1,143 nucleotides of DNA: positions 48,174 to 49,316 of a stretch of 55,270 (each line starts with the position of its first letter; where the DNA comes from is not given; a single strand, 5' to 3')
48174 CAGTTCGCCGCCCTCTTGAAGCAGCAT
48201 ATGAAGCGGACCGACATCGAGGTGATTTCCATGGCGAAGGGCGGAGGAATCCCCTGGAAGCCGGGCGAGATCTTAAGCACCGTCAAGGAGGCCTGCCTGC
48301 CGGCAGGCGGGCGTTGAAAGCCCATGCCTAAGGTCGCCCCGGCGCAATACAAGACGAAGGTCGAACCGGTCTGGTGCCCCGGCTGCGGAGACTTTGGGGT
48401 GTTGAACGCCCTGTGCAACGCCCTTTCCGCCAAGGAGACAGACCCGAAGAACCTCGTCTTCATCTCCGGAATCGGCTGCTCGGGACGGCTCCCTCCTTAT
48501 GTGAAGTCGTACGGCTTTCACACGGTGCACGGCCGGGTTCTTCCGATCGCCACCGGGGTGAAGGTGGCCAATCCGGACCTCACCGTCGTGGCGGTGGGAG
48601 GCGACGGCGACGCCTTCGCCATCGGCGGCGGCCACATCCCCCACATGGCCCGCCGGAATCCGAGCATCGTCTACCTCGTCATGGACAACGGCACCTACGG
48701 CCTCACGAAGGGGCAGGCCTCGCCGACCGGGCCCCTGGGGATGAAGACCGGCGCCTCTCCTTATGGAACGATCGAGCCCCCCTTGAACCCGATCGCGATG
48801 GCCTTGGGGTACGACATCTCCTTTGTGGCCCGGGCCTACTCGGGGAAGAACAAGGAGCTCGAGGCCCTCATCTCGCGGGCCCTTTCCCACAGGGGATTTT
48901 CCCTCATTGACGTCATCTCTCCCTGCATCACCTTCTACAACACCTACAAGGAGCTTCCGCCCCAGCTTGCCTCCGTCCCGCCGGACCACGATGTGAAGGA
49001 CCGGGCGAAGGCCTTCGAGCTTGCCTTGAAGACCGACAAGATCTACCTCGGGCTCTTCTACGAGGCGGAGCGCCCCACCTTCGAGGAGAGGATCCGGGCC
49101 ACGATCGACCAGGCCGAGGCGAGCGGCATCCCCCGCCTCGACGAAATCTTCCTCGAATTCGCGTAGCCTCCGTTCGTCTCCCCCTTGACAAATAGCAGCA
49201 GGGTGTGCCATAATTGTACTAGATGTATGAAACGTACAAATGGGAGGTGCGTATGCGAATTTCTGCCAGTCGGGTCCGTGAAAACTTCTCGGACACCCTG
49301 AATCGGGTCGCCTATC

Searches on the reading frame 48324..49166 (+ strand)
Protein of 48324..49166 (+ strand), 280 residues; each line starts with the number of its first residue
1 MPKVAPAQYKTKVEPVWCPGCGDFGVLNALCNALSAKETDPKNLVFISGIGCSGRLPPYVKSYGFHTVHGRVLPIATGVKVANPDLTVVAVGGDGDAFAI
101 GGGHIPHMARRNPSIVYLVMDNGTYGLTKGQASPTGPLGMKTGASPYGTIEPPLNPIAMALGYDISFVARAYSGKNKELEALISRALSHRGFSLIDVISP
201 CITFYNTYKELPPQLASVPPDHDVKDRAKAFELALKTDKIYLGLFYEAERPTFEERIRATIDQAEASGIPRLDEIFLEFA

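Call 18: search_protein_families(library=pfam, proteins=[window:48324-49166:+], max_evalue=0.01)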
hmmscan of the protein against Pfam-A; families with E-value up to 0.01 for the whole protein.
window:48324-49166:+ (280 aa): 2 families
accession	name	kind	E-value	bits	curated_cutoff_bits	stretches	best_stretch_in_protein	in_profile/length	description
PF02775.26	TPP_enzyme_C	-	2.9e-31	108.8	21.9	1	51-197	3-151/151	Thiamine pyrophosphate enzyme, C-terminal TPP binding domain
PF12367.13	PFO_beta_C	-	3.4e-12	46.7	24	1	201-259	1-63/66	Pyruvate ferredoxin oxidoreductase beta subunit C terminal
